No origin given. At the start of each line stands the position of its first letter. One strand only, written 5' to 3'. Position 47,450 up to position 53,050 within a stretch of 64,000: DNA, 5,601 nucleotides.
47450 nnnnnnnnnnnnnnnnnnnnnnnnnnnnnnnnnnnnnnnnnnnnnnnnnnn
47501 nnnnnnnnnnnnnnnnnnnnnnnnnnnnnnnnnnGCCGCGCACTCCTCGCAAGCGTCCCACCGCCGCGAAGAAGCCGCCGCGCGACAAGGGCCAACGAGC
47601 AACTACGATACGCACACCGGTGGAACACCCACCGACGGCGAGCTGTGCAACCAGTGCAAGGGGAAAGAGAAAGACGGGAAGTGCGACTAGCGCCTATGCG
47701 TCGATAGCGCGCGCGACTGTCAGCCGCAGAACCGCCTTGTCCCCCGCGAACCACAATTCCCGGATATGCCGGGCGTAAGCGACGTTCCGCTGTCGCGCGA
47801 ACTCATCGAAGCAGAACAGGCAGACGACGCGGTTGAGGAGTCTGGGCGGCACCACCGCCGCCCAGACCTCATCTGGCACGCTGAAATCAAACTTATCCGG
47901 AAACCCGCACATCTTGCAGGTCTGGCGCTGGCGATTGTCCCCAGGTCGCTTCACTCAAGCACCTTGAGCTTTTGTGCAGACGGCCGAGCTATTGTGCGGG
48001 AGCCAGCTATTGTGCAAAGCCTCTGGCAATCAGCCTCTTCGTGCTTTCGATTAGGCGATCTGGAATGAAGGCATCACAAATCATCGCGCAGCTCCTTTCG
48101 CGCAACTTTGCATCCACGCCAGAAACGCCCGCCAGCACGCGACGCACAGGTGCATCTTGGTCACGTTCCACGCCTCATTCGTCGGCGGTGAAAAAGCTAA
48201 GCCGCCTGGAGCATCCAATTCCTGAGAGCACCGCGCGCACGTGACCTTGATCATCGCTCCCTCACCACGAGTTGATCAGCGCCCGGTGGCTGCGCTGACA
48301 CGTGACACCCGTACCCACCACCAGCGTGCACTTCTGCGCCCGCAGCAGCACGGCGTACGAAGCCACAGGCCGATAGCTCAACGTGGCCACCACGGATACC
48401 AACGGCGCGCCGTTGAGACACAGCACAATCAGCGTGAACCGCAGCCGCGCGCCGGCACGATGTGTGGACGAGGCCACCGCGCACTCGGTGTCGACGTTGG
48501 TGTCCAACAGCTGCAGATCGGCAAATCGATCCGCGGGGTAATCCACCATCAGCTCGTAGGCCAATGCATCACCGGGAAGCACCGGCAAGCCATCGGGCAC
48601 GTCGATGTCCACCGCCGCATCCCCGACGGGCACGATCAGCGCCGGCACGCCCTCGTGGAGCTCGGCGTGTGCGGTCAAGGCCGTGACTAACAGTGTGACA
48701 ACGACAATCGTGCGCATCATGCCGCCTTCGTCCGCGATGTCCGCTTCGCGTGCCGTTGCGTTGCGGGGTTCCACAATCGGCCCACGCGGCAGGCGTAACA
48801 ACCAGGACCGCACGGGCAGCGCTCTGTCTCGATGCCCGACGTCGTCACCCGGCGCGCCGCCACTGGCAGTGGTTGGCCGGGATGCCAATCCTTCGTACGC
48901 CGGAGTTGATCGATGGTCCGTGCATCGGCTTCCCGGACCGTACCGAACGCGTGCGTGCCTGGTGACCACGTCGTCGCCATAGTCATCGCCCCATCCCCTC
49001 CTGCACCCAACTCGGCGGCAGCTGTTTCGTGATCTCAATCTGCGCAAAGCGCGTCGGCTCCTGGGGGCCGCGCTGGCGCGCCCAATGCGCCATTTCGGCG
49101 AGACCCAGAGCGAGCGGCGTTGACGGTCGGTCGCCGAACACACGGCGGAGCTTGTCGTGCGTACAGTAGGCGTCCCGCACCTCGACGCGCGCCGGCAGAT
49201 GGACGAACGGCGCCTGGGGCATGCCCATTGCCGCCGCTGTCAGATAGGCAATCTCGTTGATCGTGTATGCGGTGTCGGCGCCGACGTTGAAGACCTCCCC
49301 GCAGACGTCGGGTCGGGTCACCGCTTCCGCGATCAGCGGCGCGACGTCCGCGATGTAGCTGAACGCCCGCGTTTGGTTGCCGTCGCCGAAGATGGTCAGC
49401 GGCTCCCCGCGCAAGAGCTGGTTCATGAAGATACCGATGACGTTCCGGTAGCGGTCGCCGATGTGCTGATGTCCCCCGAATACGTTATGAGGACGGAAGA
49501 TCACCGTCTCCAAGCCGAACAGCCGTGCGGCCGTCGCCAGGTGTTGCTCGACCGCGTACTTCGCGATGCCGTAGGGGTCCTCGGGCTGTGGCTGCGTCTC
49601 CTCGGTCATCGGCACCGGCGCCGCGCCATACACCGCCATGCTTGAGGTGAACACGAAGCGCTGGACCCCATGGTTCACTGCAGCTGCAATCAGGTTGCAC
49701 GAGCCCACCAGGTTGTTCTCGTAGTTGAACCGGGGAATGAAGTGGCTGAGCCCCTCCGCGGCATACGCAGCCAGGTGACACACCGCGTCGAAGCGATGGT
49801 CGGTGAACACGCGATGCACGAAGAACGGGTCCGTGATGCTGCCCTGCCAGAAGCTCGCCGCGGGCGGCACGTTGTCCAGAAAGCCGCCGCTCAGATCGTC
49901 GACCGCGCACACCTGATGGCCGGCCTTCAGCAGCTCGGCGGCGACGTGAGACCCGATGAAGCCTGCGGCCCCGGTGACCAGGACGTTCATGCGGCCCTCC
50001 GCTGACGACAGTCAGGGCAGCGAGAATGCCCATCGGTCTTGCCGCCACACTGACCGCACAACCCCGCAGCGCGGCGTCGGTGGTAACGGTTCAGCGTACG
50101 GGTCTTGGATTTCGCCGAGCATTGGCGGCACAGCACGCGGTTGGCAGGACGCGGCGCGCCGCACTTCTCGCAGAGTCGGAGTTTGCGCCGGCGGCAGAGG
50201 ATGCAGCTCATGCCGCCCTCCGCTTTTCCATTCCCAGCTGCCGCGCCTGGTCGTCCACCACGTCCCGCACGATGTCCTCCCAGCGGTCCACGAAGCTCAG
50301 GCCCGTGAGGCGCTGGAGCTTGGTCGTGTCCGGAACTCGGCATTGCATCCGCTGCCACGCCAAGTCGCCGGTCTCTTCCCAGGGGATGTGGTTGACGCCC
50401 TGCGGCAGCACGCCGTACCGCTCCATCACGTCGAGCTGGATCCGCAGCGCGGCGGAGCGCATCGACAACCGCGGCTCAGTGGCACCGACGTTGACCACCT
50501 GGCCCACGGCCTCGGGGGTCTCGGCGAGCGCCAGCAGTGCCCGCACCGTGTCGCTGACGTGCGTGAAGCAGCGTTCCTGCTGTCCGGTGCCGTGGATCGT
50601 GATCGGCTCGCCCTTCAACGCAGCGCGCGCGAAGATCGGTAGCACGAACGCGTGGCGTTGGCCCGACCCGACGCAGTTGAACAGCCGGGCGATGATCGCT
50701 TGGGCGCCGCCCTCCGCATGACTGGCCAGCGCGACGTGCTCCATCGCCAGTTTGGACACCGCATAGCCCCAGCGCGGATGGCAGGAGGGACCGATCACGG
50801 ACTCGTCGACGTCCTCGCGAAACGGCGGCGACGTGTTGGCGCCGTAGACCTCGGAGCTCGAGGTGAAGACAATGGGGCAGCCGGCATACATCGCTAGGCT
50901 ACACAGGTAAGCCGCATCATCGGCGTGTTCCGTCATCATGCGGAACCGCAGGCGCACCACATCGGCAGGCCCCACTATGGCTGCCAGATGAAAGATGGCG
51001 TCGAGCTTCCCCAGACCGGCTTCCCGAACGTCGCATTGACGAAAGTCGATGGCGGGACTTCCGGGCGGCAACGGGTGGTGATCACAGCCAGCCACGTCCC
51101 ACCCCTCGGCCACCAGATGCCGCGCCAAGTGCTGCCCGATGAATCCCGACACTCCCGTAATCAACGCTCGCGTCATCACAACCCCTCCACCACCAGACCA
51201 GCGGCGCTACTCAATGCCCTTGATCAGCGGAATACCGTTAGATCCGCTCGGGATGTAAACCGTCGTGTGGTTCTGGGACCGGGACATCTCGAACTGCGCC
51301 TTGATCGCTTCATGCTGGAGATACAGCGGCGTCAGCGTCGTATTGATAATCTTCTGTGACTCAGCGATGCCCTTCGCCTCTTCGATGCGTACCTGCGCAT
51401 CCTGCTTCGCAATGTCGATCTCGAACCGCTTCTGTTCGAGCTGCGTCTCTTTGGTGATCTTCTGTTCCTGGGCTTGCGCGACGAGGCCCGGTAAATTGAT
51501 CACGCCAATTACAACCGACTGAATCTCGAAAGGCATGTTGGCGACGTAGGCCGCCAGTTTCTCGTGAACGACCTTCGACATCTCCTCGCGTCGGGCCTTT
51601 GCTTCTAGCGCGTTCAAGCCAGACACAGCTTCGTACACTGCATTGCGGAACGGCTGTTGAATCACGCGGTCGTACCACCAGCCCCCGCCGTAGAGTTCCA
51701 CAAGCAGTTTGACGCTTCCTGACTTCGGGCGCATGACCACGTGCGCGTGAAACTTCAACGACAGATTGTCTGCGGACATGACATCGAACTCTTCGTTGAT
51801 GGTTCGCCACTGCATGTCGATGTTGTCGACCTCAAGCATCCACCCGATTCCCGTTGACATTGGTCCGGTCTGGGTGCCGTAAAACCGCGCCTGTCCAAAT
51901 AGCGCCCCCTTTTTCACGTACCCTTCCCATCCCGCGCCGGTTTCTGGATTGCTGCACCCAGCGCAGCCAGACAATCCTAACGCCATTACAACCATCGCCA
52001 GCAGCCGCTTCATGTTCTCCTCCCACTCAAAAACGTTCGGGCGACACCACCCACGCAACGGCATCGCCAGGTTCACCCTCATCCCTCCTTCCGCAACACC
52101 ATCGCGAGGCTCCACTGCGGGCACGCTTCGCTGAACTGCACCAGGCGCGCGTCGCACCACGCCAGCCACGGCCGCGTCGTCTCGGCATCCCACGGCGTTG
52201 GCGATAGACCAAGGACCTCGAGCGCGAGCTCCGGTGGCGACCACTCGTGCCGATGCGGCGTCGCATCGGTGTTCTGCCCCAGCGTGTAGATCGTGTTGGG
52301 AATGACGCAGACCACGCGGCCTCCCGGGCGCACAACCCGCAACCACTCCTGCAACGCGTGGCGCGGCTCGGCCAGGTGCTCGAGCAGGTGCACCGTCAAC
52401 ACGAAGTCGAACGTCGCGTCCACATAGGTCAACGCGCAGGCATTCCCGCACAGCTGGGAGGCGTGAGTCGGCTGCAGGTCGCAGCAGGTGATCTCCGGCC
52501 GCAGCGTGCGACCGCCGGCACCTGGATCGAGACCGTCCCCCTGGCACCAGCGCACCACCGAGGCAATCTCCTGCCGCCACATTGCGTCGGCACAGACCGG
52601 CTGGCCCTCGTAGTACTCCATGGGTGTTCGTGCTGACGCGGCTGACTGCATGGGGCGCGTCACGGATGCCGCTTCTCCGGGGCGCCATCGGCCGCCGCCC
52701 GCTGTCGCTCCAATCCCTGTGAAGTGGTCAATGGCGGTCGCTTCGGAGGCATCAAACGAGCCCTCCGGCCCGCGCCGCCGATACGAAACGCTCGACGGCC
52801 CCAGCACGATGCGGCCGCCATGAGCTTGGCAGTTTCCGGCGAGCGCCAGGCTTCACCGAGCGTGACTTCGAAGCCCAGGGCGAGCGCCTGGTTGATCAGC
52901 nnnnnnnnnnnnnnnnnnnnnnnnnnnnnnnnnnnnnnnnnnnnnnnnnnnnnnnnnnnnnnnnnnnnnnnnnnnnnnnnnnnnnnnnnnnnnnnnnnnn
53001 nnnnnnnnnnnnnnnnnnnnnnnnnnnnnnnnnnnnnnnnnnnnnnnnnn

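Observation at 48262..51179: Second sugar-nucleotide module: two SDR epimerase/dehydratases interleaved with Cys-rich mini-proteins and a secreted protein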

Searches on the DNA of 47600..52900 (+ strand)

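Call 11: search_dna_similar(query=window:47600-52900:+, collection=phages, mode=distant, max_rows=15)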
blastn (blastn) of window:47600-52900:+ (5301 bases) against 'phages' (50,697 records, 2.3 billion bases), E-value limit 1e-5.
No match.
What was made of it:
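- Tried and rejected: DNA-level relatives: blastn of 47600-52900 against 50,697 phage records gave no match (call 11).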

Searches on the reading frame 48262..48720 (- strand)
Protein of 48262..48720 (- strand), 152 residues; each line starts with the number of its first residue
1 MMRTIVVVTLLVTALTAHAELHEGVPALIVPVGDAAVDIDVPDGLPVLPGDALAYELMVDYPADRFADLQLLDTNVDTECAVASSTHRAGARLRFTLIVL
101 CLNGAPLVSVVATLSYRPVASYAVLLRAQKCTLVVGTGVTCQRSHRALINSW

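Call 5: search_protein_families(library=pfam, proteins=[window:48262-48720:-], max_evalue=0.01)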
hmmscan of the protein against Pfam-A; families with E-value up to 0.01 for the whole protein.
window:48262-48720:- (152 aa): 0 families

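Call 6: search_protein_families(library=ncbifam, proteins=[window:48262-48720:-], max_evalue=0.01)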
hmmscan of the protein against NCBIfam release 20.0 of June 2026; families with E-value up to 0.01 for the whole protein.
window:48262-48720:- (152 aa): 0 families

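Call 42: search_protein_representatives(protein=window:48262-48720:-)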
Query: 152 residues. Proteins with E-value up to 0.001 (for the whole library): 3; up to 1e-10: 1; up to 1e-30: 1. The best 3 are listed.
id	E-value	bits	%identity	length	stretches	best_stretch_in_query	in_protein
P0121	1.4e-91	320.3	100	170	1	1-152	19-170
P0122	1.1e-07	48.3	33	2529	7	62-113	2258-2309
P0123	3.9e-04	36.8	25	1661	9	57-127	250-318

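Call 43: search_protein_families(library=pfam, proteins=[P0122, P0123], max_evalue=0.001)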
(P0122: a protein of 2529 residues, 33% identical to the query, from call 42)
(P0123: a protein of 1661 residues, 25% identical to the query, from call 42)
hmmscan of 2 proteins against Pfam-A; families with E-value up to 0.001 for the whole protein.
P0122 (2529 aa): 5 families
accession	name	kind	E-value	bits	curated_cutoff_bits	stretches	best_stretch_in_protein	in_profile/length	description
PF17803.7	Cadherin_4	-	3.6e-142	463.5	25.1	14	1376-1444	1-71/71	Bacterial cadherin-like domain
PF17963.7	Big_9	-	2.7e-129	422.8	23.6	14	1386-1475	1-89/89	Bacterial Ig domain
PF17892.7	Cadherin_5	-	5.6e-55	183.7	26.5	2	1385-1476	1-97/98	Cadherin-like domain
PF19076.6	CshA_repeat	-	1e-16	61.9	27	0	1842-1899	52-103/103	Surface adhesin CshA repetitive domain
PF23619.1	Ig_VWA7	-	7.1e-11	42.7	27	0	1744-1806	28-90/104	VWA7 Ig-like domain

P0123 (1661 aa): 3 families
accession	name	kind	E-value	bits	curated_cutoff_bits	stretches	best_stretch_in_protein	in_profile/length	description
PF17803.7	Cadherin_4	-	1.9e-81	269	25.1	9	1040-1143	1-71/71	Bacterial cadherin-like domain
PF17963.7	Big_9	-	1e-23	84.5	23.6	1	4-79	32-89/89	Bacterial Ig domain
PF21841.1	DUF6900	-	2.2e-08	34.3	24.1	0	258-276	5-23/52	Family of unknown function (DUF6900)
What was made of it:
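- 48262..48720 (-): E: 152-aa exported protein (Sec-type signal peptide, AHA|E), probably one beta-sandwich domain; orphan. An exhaustive HMMER search found only itself plus weak hits (1e-7, 4e-4) to repeats of giant cadherin-like/Big_9 proteins (calls 42, 43).
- Tried and rejected: An exhaustive HMMER search for E returned only itself plus two weak repeat hits (calls 42, 43).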

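Call 47: search_protein_families(library=phrogs, proteins=[window:48262-48720:-], max_evalue=0.001)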
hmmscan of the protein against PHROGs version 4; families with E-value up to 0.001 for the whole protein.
window:48262-48720:- (152 aa): 0 families

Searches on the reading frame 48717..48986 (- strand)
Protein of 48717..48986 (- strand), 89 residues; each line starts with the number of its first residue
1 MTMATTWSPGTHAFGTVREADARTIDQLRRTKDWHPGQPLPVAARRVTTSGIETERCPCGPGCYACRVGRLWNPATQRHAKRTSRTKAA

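Call 5: search_protein_families(library=pfam, proteins=[window:48717-48986:-], max_evalue=0.01)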
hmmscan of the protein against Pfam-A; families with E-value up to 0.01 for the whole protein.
window:48717-48986:- (89 aa): 0 families

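Call 6: search_protein_families(library=ncbifam, proteins=[window:48717-48986:-], max_evalue=0.01)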
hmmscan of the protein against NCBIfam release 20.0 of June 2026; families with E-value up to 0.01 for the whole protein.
window:48717-48986:- (89 aa): 0 families

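Call 36: search_dna_similar(query=window:48717-48986:-, collection=phages, mode=protein, max_evalue=0.01, max_rows=10)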
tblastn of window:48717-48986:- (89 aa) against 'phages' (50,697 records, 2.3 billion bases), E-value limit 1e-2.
No match.

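Call 47: search_protein_families(library=phrogs, proteins=[window:48717-48986:-], max_evalue=0.001)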
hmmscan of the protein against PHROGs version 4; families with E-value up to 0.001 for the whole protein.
window:48717-48986:- (89 aa): 0 families
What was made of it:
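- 48717..48986 (-): D: 89-aa orphan ORF with one CxCx3CxxC cluster. No Pfam, NCBIfam or PHROG hit (calls 5, 6, 47).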
